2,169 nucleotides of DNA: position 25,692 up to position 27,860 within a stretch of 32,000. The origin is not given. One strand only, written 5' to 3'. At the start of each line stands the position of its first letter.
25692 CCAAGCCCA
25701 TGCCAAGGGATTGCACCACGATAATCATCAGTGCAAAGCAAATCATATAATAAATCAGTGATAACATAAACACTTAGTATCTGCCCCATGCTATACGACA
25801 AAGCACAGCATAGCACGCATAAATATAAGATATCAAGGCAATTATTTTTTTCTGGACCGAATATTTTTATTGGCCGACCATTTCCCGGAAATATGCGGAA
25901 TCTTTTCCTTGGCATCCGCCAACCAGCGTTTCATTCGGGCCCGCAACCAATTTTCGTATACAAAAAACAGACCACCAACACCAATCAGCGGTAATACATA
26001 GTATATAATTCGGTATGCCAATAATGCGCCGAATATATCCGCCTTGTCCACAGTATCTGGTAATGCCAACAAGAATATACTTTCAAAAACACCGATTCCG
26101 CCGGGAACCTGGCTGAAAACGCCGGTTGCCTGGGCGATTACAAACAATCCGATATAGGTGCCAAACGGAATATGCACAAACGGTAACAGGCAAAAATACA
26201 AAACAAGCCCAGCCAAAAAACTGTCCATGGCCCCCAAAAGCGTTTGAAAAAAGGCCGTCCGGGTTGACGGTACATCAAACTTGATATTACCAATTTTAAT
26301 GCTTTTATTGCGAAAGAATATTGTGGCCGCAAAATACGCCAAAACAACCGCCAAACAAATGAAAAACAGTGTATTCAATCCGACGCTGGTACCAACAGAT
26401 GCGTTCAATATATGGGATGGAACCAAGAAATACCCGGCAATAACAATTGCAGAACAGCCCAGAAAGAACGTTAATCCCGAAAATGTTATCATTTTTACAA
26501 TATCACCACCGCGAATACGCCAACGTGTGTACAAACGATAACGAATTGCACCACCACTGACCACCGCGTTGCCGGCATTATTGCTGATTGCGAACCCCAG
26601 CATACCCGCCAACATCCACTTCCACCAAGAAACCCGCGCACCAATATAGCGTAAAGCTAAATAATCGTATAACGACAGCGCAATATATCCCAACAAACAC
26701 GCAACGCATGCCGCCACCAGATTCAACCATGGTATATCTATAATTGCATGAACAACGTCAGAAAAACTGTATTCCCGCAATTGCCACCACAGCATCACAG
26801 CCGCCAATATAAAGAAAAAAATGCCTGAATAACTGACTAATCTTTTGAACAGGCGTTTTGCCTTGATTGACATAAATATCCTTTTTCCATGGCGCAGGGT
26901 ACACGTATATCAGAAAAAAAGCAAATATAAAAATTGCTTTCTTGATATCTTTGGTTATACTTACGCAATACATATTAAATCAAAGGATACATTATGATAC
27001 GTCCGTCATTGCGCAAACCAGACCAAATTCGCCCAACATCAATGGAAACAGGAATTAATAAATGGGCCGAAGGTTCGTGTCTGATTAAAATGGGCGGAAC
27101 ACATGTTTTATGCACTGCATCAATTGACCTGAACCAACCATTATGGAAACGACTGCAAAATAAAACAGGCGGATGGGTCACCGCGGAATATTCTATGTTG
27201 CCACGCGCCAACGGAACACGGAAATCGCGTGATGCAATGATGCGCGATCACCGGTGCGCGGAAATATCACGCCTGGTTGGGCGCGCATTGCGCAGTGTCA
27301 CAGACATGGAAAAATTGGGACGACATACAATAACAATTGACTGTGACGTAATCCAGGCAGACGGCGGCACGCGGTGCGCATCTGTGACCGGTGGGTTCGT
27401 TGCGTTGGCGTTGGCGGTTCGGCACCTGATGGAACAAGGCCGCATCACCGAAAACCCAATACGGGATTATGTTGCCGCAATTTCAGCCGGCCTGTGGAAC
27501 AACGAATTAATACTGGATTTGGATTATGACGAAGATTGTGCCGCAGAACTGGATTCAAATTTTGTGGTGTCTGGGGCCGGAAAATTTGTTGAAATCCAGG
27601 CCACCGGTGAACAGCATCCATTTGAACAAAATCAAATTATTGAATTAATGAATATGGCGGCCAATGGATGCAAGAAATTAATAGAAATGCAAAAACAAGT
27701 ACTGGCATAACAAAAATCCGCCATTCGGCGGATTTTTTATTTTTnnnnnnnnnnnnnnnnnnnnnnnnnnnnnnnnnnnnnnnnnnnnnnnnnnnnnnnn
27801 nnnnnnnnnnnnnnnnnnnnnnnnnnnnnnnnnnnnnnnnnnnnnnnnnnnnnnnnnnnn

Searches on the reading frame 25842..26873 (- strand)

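Call 5: search_protein_families(library=ncbifam, proteins=[window:25842-26873:-], max_evalue=0.01)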
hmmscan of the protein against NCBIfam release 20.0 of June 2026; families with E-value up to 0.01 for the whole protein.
window:25842-26873:- (343 aa): 2 families
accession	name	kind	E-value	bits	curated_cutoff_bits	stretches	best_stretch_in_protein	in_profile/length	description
NF033480.1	bifunc_MprF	equivalog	6.9e-59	199.9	600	1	18-319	10-315/841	bifunctional lysylphosphatidylglycerol flippase/synthetase MprF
TIGR03476.1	HpnL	subfamily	0.0066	15.8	195.65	1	51-100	215-264/318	putative membrane protein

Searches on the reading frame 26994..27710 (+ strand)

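Call 5: search_protein_families(library=ncbifam, proteins=[window:26994-27710:+], max_evalue=0.01)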
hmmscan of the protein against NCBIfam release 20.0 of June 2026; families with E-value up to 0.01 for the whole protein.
window:26994-27710:+ (238 aa): 5 families
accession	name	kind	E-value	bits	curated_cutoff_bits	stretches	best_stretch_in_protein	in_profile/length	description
TIGR01966.1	RNasePH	equivalog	1.3e-91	306.1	141.5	1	3-237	1-235/236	ribonuclease PH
TIGR02065.1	ECX1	equivalog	3.5e-29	101.8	318.7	1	5-237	11-226/230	exosome complex exonuclease Rrp41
NF003282.1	PRK04282.1-1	equivalog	1.3e-15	57.2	280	1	4-235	23-265/267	exosome complex protein Rrp42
NF008805.1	PRK11824.1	equivalog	2.3e-12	46.2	471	1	2-141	305-444/683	polyribonucleotide nucleotidyltransferase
TIGR03591.1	polynuc_phos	equivalog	2.2e-11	42.9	525.05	1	3-139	311-447/689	polyribonucleotide nucleotidyltransferase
